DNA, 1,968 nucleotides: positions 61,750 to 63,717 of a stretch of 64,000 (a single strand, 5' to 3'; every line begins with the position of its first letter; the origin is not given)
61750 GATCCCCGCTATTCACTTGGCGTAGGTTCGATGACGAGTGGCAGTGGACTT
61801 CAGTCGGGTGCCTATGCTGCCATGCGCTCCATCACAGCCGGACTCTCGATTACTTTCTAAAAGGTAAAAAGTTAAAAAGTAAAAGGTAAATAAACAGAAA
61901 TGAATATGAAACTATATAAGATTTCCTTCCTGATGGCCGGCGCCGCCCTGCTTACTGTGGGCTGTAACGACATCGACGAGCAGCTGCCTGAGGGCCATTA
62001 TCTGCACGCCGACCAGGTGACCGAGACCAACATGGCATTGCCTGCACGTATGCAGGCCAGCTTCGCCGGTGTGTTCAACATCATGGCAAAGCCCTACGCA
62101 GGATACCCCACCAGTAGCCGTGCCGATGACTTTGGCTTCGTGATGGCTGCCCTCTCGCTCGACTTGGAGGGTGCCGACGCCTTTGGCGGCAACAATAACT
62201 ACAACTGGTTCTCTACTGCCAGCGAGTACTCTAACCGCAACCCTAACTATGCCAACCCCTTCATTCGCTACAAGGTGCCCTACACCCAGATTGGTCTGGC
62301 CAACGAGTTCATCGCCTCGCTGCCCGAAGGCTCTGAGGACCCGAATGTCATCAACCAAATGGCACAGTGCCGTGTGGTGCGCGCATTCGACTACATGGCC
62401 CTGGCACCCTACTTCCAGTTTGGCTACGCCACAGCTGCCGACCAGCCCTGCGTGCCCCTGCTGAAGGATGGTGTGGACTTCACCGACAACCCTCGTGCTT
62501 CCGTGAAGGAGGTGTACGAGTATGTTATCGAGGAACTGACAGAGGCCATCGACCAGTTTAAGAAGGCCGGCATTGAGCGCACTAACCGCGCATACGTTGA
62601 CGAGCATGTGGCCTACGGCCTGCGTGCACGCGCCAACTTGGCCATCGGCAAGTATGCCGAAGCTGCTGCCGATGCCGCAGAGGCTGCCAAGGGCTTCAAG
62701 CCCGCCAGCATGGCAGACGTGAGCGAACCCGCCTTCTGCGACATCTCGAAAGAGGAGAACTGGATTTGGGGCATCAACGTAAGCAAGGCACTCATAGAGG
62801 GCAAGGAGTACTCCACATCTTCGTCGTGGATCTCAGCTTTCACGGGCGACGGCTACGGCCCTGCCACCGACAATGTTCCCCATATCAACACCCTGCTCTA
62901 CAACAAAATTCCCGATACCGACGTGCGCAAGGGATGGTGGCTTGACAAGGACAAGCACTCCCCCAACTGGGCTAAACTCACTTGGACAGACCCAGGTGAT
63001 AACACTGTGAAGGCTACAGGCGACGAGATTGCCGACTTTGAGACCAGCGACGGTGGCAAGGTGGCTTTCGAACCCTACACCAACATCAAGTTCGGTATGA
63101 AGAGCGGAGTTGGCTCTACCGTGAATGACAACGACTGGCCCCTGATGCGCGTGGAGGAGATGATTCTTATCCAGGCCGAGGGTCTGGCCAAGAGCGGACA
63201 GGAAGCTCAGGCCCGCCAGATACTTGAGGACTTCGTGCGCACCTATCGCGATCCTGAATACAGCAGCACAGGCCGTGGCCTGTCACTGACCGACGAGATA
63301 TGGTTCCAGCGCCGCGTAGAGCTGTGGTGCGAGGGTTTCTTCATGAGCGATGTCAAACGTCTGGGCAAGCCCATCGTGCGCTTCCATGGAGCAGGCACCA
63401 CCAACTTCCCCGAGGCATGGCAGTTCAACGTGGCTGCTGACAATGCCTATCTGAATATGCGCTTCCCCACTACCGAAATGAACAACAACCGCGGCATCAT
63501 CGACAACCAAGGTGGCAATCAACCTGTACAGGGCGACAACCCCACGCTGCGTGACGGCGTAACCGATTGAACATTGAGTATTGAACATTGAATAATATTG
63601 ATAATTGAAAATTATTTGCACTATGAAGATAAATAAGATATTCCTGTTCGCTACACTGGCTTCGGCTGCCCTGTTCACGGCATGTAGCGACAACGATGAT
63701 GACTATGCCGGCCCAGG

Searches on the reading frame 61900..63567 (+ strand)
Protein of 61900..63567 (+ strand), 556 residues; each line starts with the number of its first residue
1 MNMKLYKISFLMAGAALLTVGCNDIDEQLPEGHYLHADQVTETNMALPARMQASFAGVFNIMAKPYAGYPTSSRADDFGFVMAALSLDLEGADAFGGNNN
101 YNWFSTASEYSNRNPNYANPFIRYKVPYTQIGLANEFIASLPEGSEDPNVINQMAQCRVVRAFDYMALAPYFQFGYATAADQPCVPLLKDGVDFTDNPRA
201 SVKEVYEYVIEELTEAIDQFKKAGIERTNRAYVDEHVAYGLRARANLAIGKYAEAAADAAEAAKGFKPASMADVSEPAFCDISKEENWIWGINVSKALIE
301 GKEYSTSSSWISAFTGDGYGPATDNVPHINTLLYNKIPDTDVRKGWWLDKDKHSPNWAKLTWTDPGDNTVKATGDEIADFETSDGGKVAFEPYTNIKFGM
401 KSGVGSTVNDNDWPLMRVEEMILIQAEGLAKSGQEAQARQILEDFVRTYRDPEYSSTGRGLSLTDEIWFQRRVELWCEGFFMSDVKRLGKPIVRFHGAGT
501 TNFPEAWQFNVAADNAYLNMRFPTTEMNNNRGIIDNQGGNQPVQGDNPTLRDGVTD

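Call 92: search_protein_families(library=pfam, proteins=[window:61900-63567:+], max_evalue=0.001)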
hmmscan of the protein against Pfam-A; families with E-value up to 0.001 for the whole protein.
window:61900-63567:+ (556 aa): 2 families
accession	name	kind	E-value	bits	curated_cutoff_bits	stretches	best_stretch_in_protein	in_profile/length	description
PF07980.17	SusD_RagB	-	1.2e-09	38.7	23.1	1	395-506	140-252/297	SusD family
PF14322.12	SusD-like_3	-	8e-09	36.4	27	1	100-222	56-167/191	Starch-binding associating with outer membrane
